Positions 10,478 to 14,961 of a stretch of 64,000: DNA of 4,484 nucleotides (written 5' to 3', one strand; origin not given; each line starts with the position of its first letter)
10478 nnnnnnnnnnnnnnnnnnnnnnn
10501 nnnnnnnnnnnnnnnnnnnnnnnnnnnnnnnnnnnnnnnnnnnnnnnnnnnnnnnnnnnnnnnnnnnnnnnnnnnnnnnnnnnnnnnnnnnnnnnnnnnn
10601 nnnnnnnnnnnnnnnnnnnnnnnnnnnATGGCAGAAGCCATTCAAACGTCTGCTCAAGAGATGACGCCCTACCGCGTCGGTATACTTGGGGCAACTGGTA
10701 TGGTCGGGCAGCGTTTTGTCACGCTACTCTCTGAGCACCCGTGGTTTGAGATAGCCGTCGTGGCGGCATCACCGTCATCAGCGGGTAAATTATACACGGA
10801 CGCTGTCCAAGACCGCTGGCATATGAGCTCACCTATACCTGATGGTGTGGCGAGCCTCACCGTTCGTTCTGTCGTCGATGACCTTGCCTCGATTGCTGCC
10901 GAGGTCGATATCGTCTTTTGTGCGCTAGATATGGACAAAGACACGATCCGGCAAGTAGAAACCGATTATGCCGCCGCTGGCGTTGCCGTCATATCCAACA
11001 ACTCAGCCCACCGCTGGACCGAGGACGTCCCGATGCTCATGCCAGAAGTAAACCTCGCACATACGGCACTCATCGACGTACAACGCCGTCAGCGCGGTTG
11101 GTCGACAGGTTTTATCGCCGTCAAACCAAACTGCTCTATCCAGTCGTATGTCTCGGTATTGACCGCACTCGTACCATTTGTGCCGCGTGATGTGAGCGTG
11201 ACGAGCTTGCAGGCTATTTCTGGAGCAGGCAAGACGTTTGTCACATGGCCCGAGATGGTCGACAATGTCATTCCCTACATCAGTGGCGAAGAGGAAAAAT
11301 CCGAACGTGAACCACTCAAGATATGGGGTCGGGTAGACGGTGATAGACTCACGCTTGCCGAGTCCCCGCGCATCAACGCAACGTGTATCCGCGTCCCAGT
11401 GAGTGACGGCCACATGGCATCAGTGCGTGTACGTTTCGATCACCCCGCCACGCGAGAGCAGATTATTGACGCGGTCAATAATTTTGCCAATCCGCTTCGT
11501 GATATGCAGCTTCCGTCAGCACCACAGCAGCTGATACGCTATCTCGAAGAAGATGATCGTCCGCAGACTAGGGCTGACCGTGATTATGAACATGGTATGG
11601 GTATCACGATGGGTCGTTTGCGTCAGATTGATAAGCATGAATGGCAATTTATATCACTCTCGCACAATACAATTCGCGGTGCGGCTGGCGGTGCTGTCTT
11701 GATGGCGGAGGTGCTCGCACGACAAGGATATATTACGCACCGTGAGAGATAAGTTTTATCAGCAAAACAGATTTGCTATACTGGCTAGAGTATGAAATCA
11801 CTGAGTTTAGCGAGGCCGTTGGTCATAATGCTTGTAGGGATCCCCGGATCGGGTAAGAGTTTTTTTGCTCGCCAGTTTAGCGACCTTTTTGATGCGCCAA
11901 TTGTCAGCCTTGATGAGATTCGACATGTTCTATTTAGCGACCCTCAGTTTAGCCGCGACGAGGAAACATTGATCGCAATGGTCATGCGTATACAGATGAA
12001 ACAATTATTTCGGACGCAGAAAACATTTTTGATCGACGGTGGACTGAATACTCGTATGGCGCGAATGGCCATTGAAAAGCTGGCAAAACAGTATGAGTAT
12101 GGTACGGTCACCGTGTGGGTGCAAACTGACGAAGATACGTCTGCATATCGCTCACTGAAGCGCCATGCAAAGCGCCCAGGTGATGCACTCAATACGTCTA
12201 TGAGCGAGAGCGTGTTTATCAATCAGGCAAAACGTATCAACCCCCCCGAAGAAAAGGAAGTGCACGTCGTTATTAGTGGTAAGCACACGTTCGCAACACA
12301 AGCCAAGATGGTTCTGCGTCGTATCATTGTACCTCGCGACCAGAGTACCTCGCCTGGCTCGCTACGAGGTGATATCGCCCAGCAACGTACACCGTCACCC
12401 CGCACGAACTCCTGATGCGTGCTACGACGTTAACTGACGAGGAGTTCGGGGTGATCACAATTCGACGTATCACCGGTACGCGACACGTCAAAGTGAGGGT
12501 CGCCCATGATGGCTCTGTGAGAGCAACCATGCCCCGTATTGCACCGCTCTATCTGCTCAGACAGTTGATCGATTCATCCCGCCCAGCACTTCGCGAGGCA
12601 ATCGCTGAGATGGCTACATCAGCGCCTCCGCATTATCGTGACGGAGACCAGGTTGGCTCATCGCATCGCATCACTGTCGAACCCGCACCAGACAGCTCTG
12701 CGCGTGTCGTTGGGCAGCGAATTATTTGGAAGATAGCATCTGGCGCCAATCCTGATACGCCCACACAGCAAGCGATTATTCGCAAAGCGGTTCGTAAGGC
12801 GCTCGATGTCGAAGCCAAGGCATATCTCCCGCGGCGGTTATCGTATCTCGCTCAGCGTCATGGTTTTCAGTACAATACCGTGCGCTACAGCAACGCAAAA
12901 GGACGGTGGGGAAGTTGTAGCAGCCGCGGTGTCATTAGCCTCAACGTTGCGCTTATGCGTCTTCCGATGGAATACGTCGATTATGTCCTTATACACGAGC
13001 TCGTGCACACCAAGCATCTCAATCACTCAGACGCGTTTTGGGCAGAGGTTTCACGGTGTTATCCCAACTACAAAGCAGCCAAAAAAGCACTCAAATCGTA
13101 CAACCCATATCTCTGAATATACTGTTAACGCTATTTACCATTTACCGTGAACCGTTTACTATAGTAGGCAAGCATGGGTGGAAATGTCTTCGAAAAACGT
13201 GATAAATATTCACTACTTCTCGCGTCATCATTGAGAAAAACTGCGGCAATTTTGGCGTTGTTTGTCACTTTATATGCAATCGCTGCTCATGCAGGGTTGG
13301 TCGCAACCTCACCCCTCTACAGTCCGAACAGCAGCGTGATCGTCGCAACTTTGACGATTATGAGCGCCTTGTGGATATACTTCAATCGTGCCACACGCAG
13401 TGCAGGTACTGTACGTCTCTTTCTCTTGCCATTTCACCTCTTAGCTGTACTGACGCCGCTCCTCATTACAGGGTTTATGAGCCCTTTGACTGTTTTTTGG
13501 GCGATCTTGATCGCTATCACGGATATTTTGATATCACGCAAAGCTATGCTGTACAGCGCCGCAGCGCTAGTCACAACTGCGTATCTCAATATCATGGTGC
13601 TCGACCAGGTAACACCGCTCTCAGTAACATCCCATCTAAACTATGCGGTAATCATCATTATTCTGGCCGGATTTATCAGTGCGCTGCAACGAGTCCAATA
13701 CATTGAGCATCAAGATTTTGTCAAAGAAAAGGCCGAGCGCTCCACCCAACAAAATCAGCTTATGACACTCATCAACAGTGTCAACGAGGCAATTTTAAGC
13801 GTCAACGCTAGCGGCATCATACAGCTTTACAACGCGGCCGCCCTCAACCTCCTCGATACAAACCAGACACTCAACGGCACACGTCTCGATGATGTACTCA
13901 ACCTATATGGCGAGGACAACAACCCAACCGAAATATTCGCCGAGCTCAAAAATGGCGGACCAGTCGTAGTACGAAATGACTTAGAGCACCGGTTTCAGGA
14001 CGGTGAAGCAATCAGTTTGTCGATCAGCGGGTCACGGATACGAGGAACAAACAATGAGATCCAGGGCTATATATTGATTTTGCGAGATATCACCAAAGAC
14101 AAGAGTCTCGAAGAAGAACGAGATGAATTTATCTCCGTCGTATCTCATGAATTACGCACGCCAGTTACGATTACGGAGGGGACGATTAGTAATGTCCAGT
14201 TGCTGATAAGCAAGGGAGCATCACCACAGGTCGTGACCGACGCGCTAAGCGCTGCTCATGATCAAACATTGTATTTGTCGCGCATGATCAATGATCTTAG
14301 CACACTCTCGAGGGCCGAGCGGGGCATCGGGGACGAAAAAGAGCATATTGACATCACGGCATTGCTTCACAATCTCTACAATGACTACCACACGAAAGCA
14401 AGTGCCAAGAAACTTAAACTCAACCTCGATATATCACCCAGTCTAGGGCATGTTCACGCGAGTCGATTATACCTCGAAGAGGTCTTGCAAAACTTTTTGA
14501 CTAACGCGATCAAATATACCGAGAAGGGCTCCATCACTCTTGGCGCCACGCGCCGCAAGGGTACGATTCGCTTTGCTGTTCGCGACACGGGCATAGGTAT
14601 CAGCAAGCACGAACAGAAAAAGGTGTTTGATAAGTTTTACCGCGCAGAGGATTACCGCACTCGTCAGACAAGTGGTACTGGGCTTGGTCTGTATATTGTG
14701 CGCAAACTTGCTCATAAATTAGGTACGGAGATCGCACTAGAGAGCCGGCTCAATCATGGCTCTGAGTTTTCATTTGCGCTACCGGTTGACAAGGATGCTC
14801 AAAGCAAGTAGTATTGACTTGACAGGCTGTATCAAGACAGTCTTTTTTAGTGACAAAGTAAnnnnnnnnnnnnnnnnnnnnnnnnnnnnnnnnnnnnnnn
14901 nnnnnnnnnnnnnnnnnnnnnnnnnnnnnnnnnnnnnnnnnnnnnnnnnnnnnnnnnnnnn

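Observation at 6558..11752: Aspartate-to-2,4-diaminobutyrate gene set (ask-asd plus an EctB-type transaminase) next to a MurE-like ligase with an altered DAP-recognition motif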

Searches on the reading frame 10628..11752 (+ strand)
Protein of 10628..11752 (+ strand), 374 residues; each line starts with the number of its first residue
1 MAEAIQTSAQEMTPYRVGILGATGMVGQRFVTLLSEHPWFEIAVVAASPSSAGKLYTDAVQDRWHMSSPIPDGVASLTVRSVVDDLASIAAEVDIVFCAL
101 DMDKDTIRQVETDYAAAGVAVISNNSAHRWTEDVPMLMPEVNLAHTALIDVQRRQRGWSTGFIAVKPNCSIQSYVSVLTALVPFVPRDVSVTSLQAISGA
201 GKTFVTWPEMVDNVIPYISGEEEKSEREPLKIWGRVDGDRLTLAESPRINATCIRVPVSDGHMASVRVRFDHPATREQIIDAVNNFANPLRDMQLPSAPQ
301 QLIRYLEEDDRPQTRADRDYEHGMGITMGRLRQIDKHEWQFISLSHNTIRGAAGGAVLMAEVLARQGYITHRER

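Call 3: search_protein_families(library=pfam, proteins=[window:10628-11752:+])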
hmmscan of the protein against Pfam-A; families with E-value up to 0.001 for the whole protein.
window:10628-11752:+ (374 aa): 3 families
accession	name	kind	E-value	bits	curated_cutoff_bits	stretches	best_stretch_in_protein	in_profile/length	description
PF02774.23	Semialdhyde_dhC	-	5.5e-31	108.6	26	1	182-349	5-183/184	Semialdehyde dehydrogenase, dimerisation domain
PF01118.30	Semialdhyde_dh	-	2.4e-29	102.6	26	1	16-146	1-118/121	Semialdehyde dehydrogenase, NAD binding domain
PF02800.25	Gp_dh_C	-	0.00076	19.5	24.4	0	248-288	71-111/158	Glyceraldehyde 3-phosphate dehydrogenase, C-terminal domain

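Call 4: search_protein_families(library=ncbifam, proteins=[window:10628-11752:+])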
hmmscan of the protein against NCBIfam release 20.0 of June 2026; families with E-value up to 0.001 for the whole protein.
window:10628-11752:+ (374 aa): 8 families
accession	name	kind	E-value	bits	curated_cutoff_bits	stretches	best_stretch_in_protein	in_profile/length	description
NF006416.0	PRK08664.1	subfamily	3.9e-138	460.4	232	1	15-369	4-349/350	aspartate-semialdehyde dehydrogenase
TIGR00978.1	asd_EA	equivalog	4.1e-104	348.3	301.2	1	16-363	2-340/342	aspartate-semialdehyde dehydrogenase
NF011456.0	PRK14874.1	equivalog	4.3e-29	101.6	223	2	13-205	3-168/346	aspartate-semialdehyde dehydrogenase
TIGR01296.1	asd_B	equivalog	5.8e-24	84.8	324.2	2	16-226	1-183/339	aspartate-semialdehyde dehydrogenase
NF005229.0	PRK06728.1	equivalog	3.9e-19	68.7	628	1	92-231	68-193/347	aspartate-semialdehyde dehydrogenase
TIGR01850.1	argC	equivalog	2e-12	47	233.6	1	16-357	2-323/345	N-acetyl-gamma-glutamyl-phosphate reductase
NF004224.0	PRK05671.1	equivalog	7.2e-08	32.3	284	0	15-203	5-166/336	aspartate-semialdehyde dehydrogenase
NF005957.0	PRK08040.1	equivalog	8e-07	28.8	273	0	15-205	5-169/336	aspartate-semialdehyde dehydrogenase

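Call 55: find_homologous_proteins(query=window:10628-11752:+)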
Query window:10628-11752:+ (374 aa): 8000 proteins with E <= 0.001 among 8000 candidates; the best 120 are listed.
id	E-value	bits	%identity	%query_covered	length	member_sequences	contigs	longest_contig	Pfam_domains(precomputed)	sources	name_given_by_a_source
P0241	6.7e-248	840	100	100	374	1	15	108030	PF02774.24,PF01118.31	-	-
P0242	1.8e-179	615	74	96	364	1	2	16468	PF02774.24,PF01118.31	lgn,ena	-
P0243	2.7e-175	601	72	99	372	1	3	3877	PF02774.24,PF01118.31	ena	-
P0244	7.6e-174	596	71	97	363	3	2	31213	PF02774.24,PF01118.31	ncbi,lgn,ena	ncbi:MAG: aspartate-semialdehyde dehydrogenase [Candidatus Saccharimonadales bacterium]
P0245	1.3e-173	595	73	96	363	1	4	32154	PF02774.24,PF01118.31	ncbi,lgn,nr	ncbi:aspartate-semialdehyde dehydrogenase [Candidatus Saccharibacteria bacterium]|nr:aspartate-semia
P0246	7.0e-173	593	70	99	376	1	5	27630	PF02774.24,PF01118.31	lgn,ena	-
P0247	7.9e-173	593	71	95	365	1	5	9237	PF02774.24,PF01118.31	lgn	-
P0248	8.7e-173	593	71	96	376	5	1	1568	PF02774.24,PF01118.31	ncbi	-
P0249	1.9e-172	592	71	95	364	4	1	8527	PF02774.24,PF01118.31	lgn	-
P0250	6.0e-172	590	71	99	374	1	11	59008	PF02774.24,PF01118.31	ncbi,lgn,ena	-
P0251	8.3e-172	589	71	97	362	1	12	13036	PF02774.24,PF01118.31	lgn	-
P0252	1.0e-171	589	70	97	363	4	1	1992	PF02774.24,PF01118.31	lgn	-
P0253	4.4e-170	584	71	97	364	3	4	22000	PF02774.24,PF01118.31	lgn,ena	-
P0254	4.6e-170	584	70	97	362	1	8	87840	PF02774.24,PF01118.31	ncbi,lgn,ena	-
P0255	1.2e-169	582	70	97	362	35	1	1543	PF02774.24,PF01118.31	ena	-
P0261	9.2e-167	573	70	96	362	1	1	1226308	PF02774.24,PF01118.31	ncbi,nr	ncbi:aspartate-semialdehyde dehydrogenase [Candidatus Saccharibacteria bacterium]|nr:MAG: aspartate-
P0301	5.1e-158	544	66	96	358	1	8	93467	PF02774.24,PF01118.31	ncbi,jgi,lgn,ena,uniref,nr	ncbi:aspartate-semialdehyde dehydrogenase [Candidatus Gottesmanbacteria bacterium RIFCSPLOWO2_01_FUL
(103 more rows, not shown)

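Call 56: find_encoding_contigs(protein=P0261, flank=10000, max_places=1)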
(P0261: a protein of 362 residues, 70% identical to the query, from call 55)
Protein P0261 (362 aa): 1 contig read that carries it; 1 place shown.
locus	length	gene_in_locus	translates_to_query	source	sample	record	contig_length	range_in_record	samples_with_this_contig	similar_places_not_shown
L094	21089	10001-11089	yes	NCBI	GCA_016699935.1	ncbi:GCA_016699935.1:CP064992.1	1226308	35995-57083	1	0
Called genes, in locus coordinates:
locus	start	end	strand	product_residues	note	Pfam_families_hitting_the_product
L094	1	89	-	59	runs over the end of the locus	-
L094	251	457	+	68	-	-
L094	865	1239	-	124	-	PF02545:Maf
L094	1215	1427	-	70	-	PF02545:Maf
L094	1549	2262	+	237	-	PF00005:ABC_tran, PF13304:AAA_21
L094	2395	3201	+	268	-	PF01061:ABC2_membrane (weak), PF12679:ABC2_membrane_2, PF12730:ABC2_membrane_4, PF10920:DUF2705 (weak), PF12698:ABC2_membrane_3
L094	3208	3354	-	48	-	-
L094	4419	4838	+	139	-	-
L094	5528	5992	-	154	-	-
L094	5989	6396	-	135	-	-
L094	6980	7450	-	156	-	PF00072:Response_reg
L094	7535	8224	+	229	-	PF00742:Homoserine_dh (weak)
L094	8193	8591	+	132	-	-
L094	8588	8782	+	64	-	PF00696:AA_kinase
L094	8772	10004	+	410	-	PF00696:AA_kinase, PF13840:ACT_7, PF01842:ACT (weak), PF22468:ACT_9, PF13840:ACT_7 (weak), PF01842:ACT (weak), PF22468:ACT_9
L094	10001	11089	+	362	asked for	PF01118:Semialdhyde_dh, PF02774:Semialdhyde_dhC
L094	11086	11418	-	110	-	PF08282:Hydrolase_3, PF00702:Hydrolase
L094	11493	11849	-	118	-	PF08282:Hydrolase_3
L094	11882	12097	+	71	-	PF01687:Flavokinase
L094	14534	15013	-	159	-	PF01812:5-FTHF_cyc-lig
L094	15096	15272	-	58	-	PF07411:DUF1508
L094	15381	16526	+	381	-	PF01180:DHO_dh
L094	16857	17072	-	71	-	PF10685:KGG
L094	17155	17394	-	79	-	PF10502:Peptidase_S26 (weak)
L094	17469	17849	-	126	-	PF09055:Sod_Ni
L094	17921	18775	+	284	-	-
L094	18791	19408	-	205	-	PF01746:tRNA_m1G_MT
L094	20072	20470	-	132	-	-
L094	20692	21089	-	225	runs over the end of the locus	PF00886:Ribosomal_S16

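Call 57: find_encoding_contigs(protein=P0301, flank=10000, max_places=1)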
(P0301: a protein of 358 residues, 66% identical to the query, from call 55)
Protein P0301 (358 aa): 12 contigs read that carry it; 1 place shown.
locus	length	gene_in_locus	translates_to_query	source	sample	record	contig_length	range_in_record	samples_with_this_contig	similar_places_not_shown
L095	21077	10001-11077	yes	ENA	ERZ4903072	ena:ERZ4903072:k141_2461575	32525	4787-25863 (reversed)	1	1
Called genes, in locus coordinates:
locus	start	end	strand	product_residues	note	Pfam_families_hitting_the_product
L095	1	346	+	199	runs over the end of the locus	PF00730:HhH-GPD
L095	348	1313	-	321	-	PF02618:YceG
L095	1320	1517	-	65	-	-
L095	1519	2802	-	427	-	PF02885:Glycos_trans_3N (weak), PF00591:Glycos_transf_3, PF07831:PYNP_C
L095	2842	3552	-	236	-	PF04203:Sortase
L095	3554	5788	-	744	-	-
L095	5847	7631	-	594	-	PF01411:tRNA-synt_2c, PF07973:tRNA_SAD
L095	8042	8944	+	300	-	PF00696:AA_kinase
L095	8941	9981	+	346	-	PF03447:NAD_binding_3 (faint), PF00742:Homoserine_dh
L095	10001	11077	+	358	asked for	PF01118:Semialdhyde_dh, PF02774:Semialdhyde_dhC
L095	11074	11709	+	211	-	-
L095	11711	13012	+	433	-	PF00291:PALP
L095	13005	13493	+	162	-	-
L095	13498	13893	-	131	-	PF12732:YtxH (weak)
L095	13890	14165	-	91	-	-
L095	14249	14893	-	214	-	PF12844:HTH_19, PF13413:HTH_25, PF09136:Glucodextran_B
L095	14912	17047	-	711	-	PF17854:FtsK_alpha, PF01580:FtsK_SpoIIIE, PF09397:FtsK_gamma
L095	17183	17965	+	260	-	PF00005:ABC_tran, PF13304:AAA_21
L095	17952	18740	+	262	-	PF01061:ABC2_membrane (weak), PF12698:ABC2_membrane_3 (weak)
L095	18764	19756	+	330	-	PF00303:Thymidylat_synt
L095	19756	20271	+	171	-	PF00186:DHFR_1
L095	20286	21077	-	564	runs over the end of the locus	PF00753:Lactamase_B, PF12706:Lactamase_B_2, PF22505:RNase_J_b_CASP, PF07521:RMMBL (weak), PF17770:RNase_J_C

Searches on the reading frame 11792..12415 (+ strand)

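Call 3: search_protein_families(library=pfam, proteins=[window:11792-12415:+])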
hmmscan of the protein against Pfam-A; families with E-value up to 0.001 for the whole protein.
window:11792-12415:+ (207 aa): 6 families
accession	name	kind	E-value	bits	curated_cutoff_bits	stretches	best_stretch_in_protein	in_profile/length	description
PF13671.12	AAA_33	-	3e-16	60.4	27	1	11-148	1-139/143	AAA domain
PF06414.18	Zeta_toxin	-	9.1e-06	25.7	22.3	1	7-146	14-151/199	Zeta toxin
PF13207.12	AAA_17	-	1.2e-05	26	27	1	15-129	1-126/136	AAA domain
PF08433.16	KTI12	-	2e-05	24.7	22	1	9-127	2-122/271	Chromatin associated protein KTI12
PF13238.12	AAA_18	-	8.8e-05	23.4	29.4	1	12-130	1-117/128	AAA domain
PF13173.12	AAA_14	-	0.00062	20.2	27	1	11-107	4-94/129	AAA domain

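Call 4: search_protein_families(library=ncbifam, proteins=[window:11792-12415:+])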
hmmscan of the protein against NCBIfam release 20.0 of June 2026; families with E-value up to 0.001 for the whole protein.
window:11792-12415:+ (207 aa): 6 families
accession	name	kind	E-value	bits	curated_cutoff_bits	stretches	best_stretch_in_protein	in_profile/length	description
TIGR04075.1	bacter_Pnkp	equivalog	1.7e-10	39.7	750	1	5-195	4-188/851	polynucleotide kinase-phosphatase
TIGR03574.1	selen_PSTK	equivalog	5e-06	26.1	290.5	1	11-133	1-125/249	L-seryl-tRNA(Sec) kinase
NF005576.0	PRK07261.1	equivalog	5.6e-05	23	224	1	12-127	3-102/171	DNA topology modulation protein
NF005994.0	PRK08118.1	equivalog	7.8e-05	22.8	215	1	12-90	4-73/172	DNA topology modulation protein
NF005252.0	PRK06762.1-3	equivalog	0.0005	19.9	258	1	9-132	11-129/189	hypothetical protein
TIGR02173.1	cyt_kin_arch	equivalog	0.00052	20.1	102.1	0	11-135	2-121/169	(d)CMP kinase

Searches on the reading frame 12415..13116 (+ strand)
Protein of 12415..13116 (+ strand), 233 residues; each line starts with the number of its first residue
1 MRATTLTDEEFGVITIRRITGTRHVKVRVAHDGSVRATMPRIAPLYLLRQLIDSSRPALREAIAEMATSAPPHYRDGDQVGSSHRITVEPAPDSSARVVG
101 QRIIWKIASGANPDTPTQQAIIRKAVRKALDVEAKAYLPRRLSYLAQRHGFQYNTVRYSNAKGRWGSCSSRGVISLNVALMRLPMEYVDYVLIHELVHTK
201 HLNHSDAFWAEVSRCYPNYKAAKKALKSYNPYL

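Call 3: search_protein_families(library=pfam, proteins=[window:12415-13116:+])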
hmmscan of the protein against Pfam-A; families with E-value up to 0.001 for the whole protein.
window:12415-13116:+ (233 aa): 2 families
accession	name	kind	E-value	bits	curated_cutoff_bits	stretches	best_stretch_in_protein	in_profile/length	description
PF01863.23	YgjP-like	-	1e-44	153.5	26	1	23-228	1-206/207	YgjP-like, metallopeptidase domain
PF08325.16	WLM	-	0.00038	21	26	1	183-215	78-110/190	WLM domain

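Call 4: search_protein_families(library=ncbifam, proteins=[window:12415-13116:+])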
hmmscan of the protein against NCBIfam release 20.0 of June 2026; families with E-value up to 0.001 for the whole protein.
window:12415-13116:+ (233 aa): 0 families

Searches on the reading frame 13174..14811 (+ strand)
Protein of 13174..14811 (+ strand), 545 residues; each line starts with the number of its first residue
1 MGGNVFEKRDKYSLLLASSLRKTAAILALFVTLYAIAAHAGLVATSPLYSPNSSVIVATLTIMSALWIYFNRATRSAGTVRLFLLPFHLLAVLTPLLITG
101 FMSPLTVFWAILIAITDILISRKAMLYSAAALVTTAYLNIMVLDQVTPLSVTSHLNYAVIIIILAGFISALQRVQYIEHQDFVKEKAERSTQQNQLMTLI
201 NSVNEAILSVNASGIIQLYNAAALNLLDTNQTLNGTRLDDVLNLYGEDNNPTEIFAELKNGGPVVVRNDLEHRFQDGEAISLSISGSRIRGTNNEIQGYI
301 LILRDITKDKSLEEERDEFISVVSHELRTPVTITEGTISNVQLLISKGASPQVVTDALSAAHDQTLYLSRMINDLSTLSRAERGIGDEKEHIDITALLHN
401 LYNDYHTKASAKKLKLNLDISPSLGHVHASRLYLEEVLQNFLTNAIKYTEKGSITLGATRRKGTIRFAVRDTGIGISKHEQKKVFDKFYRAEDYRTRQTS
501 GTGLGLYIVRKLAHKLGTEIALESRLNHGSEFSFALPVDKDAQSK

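Call 3: search_protein_families(library=pfam, proteins=[window:13174-14811:+])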
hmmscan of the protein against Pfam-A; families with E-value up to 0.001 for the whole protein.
window:13174-14811:+ (545 aa): 7 families
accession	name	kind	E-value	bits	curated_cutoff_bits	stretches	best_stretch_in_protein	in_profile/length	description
PF02518.31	HATPase_c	-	3.8e-27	95.3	26.4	1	433-539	5-110/111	Histidine kinase-, DNA gyrase B-, and HSP90-like ATPase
PF00512.31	HisKA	-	1.5e-10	41.4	26.9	1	316-384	2-66/66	His Kinase A (phospho-acceptor) domain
PF13426.13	PAS_9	-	8.5e-10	39.3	27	1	205-308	2-103/103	PAS domain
PF13581.12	HATPase_c_2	-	3.2e-06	27.6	27.4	1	430-516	32-112/127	Histidine kinase-like ATPase domain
PF08448.16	PAS_4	-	0.00014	22.5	23.1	1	201-308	2-107/110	PAS fold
PF24820.1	Diguanyl_cycl_sensor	-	0.00022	21.6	28.1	1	199-242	1-45/109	Diguanylate cyclase-like sensor domain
PF00989.32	PAS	-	0.00046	20.6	22.6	0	198-306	5-113/113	PAS fold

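Call 4: search_protein_families(library=ncbifam, proteins=[window:13174-14811:+])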
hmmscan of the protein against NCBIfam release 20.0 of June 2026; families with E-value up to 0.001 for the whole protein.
window:13174-14811:+ (545 aa): 82 families (the best 25 are shown)
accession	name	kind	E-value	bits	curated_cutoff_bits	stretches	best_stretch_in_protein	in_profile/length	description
NF046044.1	PnpS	equivalog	5.5e-68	229.8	400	1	181-537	42-390/390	two-component system histidine kinase PnpS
TIGR02966.1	phoR_proteo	equivalog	8.1e-60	202.6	334.2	1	191-535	3-332/333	phosphate regulon sensor histidine kinase PhoR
NF033092.0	HK_WalK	equivalog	9e-60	202.9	725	1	187-538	251-594/594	cell wall metabolism sensor histidine kinase WalK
NF047874.1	MASE3_PAS_HK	subfamily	8e-44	150.5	560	1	53-541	150-627/655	MASE3 domain-containing sensor histidine kinase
TIGR02956.1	TMAO_torS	equivalog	7.1e-43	146.8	676.5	1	317-540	465-684/967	TMAO reductase system sensor histidine kinase/response regulator TorS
NF041735.1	hist_kin_RppB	equivalog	2.5e-41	141.9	400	1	317-537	217-438/438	two-component system sensor histidine kinase RppB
NF038297.2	hybrid_HK_HrmK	equivalog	6.5e-41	140.7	725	1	316-543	235-462/607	hybrid histidine kinase/response regulator HrmK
NF041832.1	near_NosP_CTERM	subfamily_domain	1.3e-40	139.6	400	1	318-543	9-230/370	NahK/ErcS family hybrid sensor histidine kinase/response regulator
NF045911.1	TCSHisKinNblS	equivalog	2.6e-40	138.4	1000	1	187-538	259-620/621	two-component system sensor histidine kinase NblS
NF008468.0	PRK11360.1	equivalog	6.6e-39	133.8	646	1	194-543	268-613/616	two-component system sensor histidine kinase AtoS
NF011874.0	PRK15347.1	equivalog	2.5e-38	131.8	852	1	315-540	397-616/921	two component system sensor kinase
NF033093.1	HK_VicK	exception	3.8e-38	131.3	680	1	191-543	91-440/448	cell wall metabolism sensor histidine kinase VicK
NF008235.0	PRK11006.1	equivalog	4.7e-37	127.9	390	1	298-538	186-423/431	phosphate regulon sensor histidine kinase PhoR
NF008302.0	PRK11091.1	equivalog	1.6e-36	125.8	838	1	294-541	254-508/779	aerobic respiration two-component sensor histidine kinase ArcB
NF008318.0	PRK11107.1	equivalog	8.9e-36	123.3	890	1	305-541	280-521/920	two-component sensor histidine kinase BarA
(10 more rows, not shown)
